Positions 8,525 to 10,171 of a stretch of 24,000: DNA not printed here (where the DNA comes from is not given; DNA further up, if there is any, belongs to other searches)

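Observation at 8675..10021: Uncharacterised 448-aa ESCRT-cluster protein combining a FYVE/RING-like Zn finger, coiled coil, PH/GLUE-like domain and steadiness-box-like tail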

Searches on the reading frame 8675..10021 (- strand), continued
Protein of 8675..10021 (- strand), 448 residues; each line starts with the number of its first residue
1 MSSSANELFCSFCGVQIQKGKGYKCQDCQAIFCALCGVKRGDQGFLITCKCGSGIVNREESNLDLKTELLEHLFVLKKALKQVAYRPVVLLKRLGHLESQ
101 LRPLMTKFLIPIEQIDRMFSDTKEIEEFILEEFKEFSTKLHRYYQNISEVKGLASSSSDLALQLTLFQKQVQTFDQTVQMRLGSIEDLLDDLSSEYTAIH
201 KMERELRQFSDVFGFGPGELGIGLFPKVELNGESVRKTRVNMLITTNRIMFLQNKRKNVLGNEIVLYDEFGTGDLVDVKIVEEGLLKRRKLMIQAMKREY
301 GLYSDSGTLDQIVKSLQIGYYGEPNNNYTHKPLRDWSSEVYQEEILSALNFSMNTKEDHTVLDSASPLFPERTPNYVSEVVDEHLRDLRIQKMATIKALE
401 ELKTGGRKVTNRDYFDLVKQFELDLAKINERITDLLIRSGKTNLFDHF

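Call 31: list_cluster_members(proteins=[P0029, P0031, P0032, P0033, P0034, P0035, P0036, P0038, P0039, P0041])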
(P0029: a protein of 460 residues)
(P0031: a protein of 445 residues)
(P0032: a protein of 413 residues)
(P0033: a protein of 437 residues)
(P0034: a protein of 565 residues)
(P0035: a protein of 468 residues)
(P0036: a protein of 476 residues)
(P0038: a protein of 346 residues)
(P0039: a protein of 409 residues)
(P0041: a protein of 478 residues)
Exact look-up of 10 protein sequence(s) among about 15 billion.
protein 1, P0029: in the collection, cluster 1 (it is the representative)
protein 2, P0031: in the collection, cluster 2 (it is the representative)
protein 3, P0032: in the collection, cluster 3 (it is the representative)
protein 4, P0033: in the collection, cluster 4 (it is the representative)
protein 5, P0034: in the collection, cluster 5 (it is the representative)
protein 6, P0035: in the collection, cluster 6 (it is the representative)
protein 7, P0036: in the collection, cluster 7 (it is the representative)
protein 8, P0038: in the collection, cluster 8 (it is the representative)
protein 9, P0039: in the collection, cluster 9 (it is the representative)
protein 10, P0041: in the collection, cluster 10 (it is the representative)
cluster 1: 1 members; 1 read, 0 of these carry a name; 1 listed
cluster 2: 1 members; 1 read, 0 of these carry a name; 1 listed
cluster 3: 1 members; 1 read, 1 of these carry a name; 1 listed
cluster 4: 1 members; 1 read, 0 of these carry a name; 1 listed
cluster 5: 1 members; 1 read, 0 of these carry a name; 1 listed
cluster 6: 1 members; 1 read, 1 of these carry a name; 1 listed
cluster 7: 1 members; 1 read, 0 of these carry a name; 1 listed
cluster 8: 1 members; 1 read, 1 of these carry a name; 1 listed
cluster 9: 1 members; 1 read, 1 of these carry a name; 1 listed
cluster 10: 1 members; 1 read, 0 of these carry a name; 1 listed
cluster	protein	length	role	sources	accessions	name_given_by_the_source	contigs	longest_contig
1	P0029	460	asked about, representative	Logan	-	-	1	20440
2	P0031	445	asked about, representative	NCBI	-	-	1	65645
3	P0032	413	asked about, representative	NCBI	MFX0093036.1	MAG: hypothetical protein ACFFBD_14860 [Candidatus Hodarchaeota archaeon]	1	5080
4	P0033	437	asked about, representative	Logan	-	-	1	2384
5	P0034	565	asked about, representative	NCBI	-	-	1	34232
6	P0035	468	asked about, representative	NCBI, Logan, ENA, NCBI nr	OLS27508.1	MAG: hypothetical protein HeimC3_02860 [Candidatus Heimdallarchaeota archaeon LC_3]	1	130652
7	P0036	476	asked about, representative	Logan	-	-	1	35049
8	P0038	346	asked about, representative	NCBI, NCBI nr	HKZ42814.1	MAG TPA: hypothetical protein VJ044_17755, partial [Candidatus Hodarchaeales archaeon] | hypothetical protein [Candidatus Hodarchaeales archaeon]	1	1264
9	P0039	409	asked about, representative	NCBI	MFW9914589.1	MAG: hypothetical protein ACFFGZ_03170 [Candidatus Thorarchaeota archaeon]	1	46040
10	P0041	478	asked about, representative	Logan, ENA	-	-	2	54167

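Call 34: find_encoding_contigs(protein=P0035, flank=9000, max_places=1)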
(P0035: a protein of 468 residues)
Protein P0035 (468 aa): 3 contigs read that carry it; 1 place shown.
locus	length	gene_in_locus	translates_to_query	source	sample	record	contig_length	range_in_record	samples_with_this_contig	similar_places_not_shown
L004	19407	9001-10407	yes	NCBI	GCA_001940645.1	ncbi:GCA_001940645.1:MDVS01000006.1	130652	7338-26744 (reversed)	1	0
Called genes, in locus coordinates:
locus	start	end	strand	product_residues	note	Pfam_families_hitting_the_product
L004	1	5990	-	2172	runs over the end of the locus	-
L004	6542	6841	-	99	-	-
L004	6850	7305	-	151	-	PF01975:SurE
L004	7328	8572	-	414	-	PF06790:UPF0259 (weak), PF12773:DZR (weak)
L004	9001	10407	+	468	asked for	-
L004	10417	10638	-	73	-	-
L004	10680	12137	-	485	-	PF02878:PGM_PMM_I, PF02879:PGM_PMM_II, PF02880:PGM_PMM_III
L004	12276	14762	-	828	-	PF00009:GTP_EFTU, PF22042:EF-G_D2, PF03144:GTP_EFTU_D2, PF14492:EFG_III, PF03764:EFG_IV, PF00679:EFG_C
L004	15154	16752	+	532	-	PF00004:AAA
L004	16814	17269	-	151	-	PF03551:PadR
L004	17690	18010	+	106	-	PF01283:Ribosomal_S26e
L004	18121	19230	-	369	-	-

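Call 38: find_homologous_proteins(query=A2, max_evalue=0.01)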
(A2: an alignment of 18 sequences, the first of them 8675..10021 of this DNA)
Query A2 (18 sequences) (448 aa, profile of the alignment): 20 proteins with E <= 0.01 among 8000 candidates.
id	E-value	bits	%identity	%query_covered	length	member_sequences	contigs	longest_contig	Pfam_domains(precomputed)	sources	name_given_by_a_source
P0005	1.4e-171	590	49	99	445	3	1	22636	-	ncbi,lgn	ncbi:MAG: hypothetical protein ACFFAU_08505 [Candidatus Hodarchaeota archaeon]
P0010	5.4e-171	588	48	98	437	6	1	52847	-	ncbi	ncbi:MAG: hypothetical protein ACFFAE_00975 [Candidatus Hodarchaeota archaeon]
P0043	3.5e-169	582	49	98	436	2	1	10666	-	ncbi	ncbi:MAG: hypothetical protein ACFFFH_16050 [Candidatus Thorarchaeota archaeon]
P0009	5.8e-169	581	49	99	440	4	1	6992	-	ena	-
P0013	4.2e-168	578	48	99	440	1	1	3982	-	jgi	jgi:hypothetical protein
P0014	5.2e-168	578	48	98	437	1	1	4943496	-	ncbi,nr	ncbi:MAG: zinc ribbon domain-containing protein [Candidatus Heimdallarchaeota archaeon]|nr:MAG: zinc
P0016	7.9e-168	577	46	98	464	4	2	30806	-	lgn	-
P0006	9.1e-168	577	50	99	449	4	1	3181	-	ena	-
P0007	2.6e-162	559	48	99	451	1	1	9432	-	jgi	jgi:hypothetical protein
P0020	8.6e-160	551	49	94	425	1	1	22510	-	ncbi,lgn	ncbi:MAG: hypothetical protein ACFFDC_05940 [Promethearchaeota archaeon]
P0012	1.6e-159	550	51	94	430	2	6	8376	-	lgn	-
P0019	5.7e-158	545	49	96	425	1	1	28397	-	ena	-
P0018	6.9e-156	538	48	94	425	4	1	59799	-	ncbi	ncbi:MAG: hypothetical protein ACXACK_16920 [Candidatus Hodarchaeales archaeon]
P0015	4.2e-154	532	47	97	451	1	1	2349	-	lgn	-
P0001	4.4e-152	525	100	100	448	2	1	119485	-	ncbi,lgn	ncbi:MAG: hypothetical protein ACFFFG_10415 [Candidatus Thorarchaeota archaeon]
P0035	9.0e-118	412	23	65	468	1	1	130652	-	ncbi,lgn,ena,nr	ncbi:MAG: hypothetical protein HeimC3_02860 [Candidatus Heimdallarchaeota archaeon LC_3]|nr:MAG: hyp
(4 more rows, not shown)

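Call 41: find_related_loci(query=A1, collection=genome_contigs, flank=10000)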
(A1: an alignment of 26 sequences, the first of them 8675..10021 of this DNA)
Query A1 (448 aa) in genome_contigs; peptide patterns used: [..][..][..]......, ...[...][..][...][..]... (x = any residue, [..] = any of these).
131 stretches matched a pattern; 20 encode a relative of the query (tblastn E <= 1e-3); 20 distinct loci.
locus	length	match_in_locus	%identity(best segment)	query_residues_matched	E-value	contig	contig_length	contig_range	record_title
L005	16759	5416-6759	93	1-448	0e+0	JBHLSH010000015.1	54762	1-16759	MAG: Candidatus Heimdallarchaeota archaeon isolate TM2S.58 TM2S.58@906, whole genome shotgun sequence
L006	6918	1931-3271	49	1-448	1e-143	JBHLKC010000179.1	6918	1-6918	MAG: Candidatus Hodarchaeota archaeon isolate DZ1B.236 DZ1B.236@44941, whole genome shotgun sequence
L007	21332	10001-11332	50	1-445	7e-133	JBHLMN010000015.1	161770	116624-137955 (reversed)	MAG: Promethearchaeota archaeon isolate DZ2M.341 DZ2M.341@149, whole genome shotgun sequence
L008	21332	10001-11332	50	1-445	1e-132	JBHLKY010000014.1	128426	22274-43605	MAG: Candidatus Hermodarchaeota archaeon isolate DZ1M.253 DZ1M.253@280, whole genome shotgun sequence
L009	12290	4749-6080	50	2-446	2e-132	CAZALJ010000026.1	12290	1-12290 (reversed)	MAG TPA_asm: uncultured archaeon isolate SRP239594_co1_179 genome assembly, contig: NODE_2609_length_12290_cov_9.883776,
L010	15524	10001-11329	49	1-444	7e-132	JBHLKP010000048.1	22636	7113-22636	MAG: Candidatus Hodarchaeota archaeon isolate DZ1M.117 DZ1M.117@7808, whole genome shotgun sequence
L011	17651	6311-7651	49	1-448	8e-131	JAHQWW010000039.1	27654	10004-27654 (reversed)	MAG: Candidatus Hodarchaeota archaeon isolate WORE3 WOR324_NODE_139_length_27654_cov_4.57515_ID_277, whole genome shotgu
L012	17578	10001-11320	48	2-446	5e-128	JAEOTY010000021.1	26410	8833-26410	MAG: Candidatus Hodarchaeota archaeon isolate YT5_056 k127_2266367, whole genome shotgun sequence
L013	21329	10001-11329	47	1-444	2e-127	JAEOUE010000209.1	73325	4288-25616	MAG: Candidatus Hodarchaeum mangrovi isolate FT_5_011 k127_31652821, whole genome shotgun sequence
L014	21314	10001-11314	46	8-446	3e-126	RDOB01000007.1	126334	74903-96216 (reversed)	MAG: Candidatus Heimdallarchaeota archaeon isolate SZ_4_bin2.246 NODE_9_length_126334_cov_11.360115, whole genome shotgu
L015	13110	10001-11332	46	1-445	2e-125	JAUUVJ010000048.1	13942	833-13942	MAG: Candidatus Hodarchaeota archaeon isolate CSMAG_10 CSMAG_10_k127_3338407_length_13942_cov_11.8646, whole genome shot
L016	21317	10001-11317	47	1-444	2e-125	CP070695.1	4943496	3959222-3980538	MAG: Candidatus Heimdallarchaeota archaeon isolate bin6 chromosome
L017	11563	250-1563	49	1-444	8e-124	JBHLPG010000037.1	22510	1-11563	MAG: Promethearchaeota archaeon isolate DZ3S.51 DZ3S.51@6256, whole genome shotgun sequence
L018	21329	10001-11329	48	1-446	1e-123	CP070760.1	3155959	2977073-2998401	MAG: Candidatus Heimdallarchaeota archaeon isolate bin272 chromosome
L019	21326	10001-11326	45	2-444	4e-123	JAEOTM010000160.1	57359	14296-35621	MAG: Candidatus Hodarchaeota archaeon isolate YT2_004 k127_48796100, whole genome shotgun sequence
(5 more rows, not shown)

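Call 52: find_encoding_contigs(protein=P0031, flank=8000, max_places=1)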
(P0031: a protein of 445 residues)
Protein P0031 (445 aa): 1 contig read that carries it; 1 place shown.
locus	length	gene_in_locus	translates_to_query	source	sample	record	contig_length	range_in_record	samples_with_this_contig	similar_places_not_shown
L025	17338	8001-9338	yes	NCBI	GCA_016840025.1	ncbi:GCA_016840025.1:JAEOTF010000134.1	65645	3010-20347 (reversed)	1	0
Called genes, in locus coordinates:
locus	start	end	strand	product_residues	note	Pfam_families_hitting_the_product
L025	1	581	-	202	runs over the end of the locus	PF03357:Snf7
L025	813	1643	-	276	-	-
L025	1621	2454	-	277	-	-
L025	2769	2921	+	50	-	PF04014:MazE_antitoxin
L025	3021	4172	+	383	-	PF04212:MIT (weak), PF07728:AAA_5 (faint), PF05496:RuvB_N (weak), PF00004:AAA, PF17862:AAA_lid_3, PF09336:Vps4_C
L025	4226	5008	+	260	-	PF05871:ESCRT-II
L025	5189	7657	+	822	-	PF00009:GTP_EFTU, PF22042:EF-G_D2 (weak), PF03144:GTP_EFTU_D2, PF14492:EFG_III, PF03764:EFG_IV, PF00679:EFG_C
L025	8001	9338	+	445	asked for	-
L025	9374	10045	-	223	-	PF03997:VPS28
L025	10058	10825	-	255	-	PF00179:UQ_con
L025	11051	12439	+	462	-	PF00753:Lactamase_B, PF23023:Anti-Pycsar_Apyc1 (weak), PF12706:Lactamase_B_2, PF10996:Beta-Casp, PF07521:RMMBL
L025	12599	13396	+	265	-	PF13240:Zn_Ribbon_1 (weak), PF04893:Yip1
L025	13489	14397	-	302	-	PF00899:ThiF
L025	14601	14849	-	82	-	PF00240:ubiquitin, PF11976:Rad60-SLD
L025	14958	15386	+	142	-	-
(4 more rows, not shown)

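Call 53: find_encoding_contigs(protein=P0034, flank=8000, max_places=1)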
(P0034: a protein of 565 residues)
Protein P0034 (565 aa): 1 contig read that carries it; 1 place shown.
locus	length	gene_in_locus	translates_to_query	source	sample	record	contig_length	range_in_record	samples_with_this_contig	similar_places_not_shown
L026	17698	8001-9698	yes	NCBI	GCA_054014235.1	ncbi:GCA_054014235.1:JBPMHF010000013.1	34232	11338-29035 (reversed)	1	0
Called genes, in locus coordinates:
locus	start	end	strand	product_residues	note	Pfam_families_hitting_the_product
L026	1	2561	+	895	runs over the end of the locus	PF01411:tRNA-synt_2c, PF07973:tRNA_SAD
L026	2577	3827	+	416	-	-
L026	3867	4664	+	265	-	PF00009:GTP_EFTU (faint), PF03029:ATP_bind_1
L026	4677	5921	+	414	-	PF02005:TRM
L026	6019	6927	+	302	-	PF00179:UQ_con, PF08614:ATG16 (faint), PF28019:HmpF (weak)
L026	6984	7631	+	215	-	PF03997:VPS28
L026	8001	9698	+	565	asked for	-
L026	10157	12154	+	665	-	-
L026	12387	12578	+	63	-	-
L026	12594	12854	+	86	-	-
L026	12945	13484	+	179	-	-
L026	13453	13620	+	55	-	-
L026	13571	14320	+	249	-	-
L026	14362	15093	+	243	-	-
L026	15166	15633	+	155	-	PF14464:Prok-JAB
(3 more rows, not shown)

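Call 54: find_encoding_contigs(protein=P0039, flank=8000, max_places=1)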
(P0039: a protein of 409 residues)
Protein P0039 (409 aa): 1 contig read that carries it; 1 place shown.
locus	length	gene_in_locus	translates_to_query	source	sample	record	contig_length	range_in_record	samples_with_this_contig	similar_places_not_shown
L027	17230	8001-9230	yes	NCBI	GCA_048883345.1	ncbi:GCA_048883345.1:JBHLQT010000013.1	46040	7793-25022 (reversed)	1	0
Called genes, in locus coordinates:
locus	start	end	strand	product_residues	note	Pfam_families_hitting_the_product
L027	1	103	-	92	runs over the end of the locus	PF01283:Ribosomal_S26e, PF24443:DUF7562 (faint)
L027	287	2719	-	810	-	PF00009:GTP_EFTU, PF22042:EF-G_D2 (weak), PF03144:GTP_EFTU_D2, PF14492:EFG_III, PF03764:EFG_IV, PF00679:EFG_C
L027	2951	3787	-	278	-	PF05871:ESCRT-II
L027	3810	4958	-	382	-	PF04212:MIT, PF05496:RuvB_N (weak), PF00004:AAA, PF07728:AAA_5 (faint), PF13173:AAA_14 (faint), PF17862:AAA_lid_3, PF09336:Vps4_C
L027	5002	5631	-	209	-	PF03357:Snf7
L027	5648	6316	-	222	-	PF03357:Snf7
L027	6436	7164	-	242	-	PF04157:EAP30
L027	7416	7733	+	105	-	-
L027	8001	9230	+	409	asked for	-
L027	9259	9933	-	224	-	PF03997:VPS28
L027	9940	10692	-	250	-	PF00179:UQ_con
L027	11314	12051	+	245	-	PF10571:UPF0547 (weak), PF04893:Yip1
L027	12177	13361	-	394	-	PF00376:MerR, PF12728:HTH_17 (weak), PF13411:MerR_1, PF00899:ThiF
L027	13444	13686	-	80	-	PF00240:ubiquitin, PF11976:Rad60-SLD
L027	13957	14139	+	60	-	-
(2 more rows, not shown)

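Call 74: find_homologous_proteins(query=A7, max_evalue=0.01)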
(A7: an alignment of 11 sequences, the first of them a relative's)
Query A7 (11 sequences) (476 aa, profile of the alignment): 4 proteins with E <= 0.01 among 8000 candidates.
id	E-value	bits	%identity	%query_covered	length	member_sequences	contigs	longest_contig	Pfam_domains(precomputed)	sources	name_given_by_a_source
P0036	1.4e-154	534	100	100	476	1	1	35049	-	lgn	-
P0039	5.0e-103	364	17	15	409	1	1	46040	-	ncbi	ncbi:MAG: hypothetical protein ACFFGZ_03170 [Candidatus Thorarchaeota archaeon]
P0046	1.7e-95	339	17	33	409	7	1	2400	-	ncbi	ncbi:MAG: hypothetical protein ACXAEL_15330 [Candidatus Hodarchaeales archaeon]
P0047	5.0e-85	304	45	85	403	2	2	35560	-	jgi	jgi:hypothetical protein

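Call 75: find_encoding_contigs(protein=P0036, flank=7000, max_places=1)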
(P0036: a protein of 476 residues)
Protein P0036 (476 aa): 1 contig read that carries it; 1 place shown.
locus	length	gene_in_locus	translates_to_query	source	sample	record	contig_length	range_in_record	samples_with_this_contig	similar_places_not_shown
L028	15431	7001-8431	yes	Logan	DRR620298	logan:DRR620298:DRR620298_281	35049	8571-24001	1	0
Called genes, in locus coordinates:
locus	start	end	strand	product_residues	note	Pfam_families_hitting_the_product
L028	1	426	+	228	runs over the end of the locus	PF01026:TatD_DNase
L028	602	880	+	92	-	-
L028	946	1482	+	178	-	-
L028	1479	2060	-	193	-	-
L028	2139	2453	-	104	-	-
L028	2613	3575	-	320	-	PF01022:HTH_5, PF12840:HTH_20 (faint), PF13412:HTH_24 (weak)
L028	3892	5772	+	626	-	PF13522:GATase_6, PF13537:GATase_7, PF01380:SIS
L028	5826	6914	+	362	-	PF25133:TYW2_N_2, PF02475:TRM5-TYW2_MTfase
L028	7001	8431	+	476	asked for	-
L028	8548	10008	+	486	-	PF02878:PGM_PMM_I, PF02879:PGM_PMM_II, PF02880:PGM_PMM_III, PF00408:PGM_PMM_IV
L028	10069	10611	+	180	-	PF00011:HSP20 (faint), PF17886:ArsA_HSP20 (weak)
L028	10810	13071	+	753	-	PF02359:CDC48_N, PF13207:AAA_17 (faint), PF07724:AAA_2 (faint), PF02933:CDC48_2, PF00004:AAA, PF17862:AAA_lid_3, PF00004:AAA, PF17862:AAA_lid_3 (weak), +20 more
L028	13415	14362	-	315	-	PF01408:GFO_IDH_MocA, PF22725:GFO_IDH_MocA_C3, PF02894:GFO_IDH_MocA_C (weak)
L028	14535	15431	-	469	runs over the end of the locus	PF00753:Lactamase_B, PF13483:Lactamase_B_3 (faint), PF23023:Anti-Pycsar_Apyc1, PF12706:Lactamase_B_2 (weak), PF16661:Lactamase_B_6 (faint), PF10996:Beta-Casp, PF07521:RMMBL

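Call 76: find_encoding_contigs(protein=P0041, flank=7000, max_places=1)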
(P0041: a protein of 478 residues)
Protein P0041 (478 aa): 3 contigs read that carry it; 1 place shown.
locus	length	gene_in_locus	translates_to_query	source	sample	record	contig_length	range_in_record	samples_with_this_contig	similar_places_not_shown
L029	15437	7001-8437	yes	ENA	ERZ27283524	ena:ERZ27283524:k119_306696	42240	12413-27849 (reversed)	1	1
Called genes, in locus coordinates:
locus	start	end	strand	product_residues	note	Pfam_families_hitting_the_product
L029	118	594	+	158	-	-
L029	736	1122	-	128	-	-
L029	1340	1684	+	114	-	-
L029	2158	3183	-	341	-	-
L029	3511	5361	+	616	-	PF13522:GATase_6, PF13537:GATase_7, PF01380:SIS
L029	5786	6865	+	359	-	PF18093:Trm5_N (weak), PF25133:TYW2_N_2, PF02475:TRM5-TYW2_MTfase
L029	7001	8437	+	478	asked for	-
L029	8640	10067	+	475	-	PF02878:PGM_PMM_I, PF02879:PGM_PMM_II, PF02880:PGM_PMM_III, PF00408:PGM_PMM_IV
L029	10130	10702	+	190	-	PF00011:HSP20 (weak), PF17886:ArsA_HSP20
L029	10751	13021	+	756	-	PF02359:CDC48_N, PF02933:CDC48_2, PF13207:AAA_17 (faint), PF00004:AAA, PF05496:RuvB_N (weak), PF07728:AAA_5 (weak), PF17862:AAA_lid_3, PF00004:AAA, +19 more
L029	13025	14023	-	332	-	PF01408:GFO_IDH_MocA, PF22725:GFO_IDH_MocA_C3, PF02894:GFO_IDH_MocA_C (weak)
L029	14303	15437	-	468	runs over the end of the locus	PF00753:Lactamase_B, PF13483:Lactamase_B_3 (weak), PF16661:Lactamase_B_6, PF23023:Anti-Pycsar_Apyc1, PF12706:Lactamase_B_2, PF10996:Beta-Casp, PF07521:RMMBL (weak)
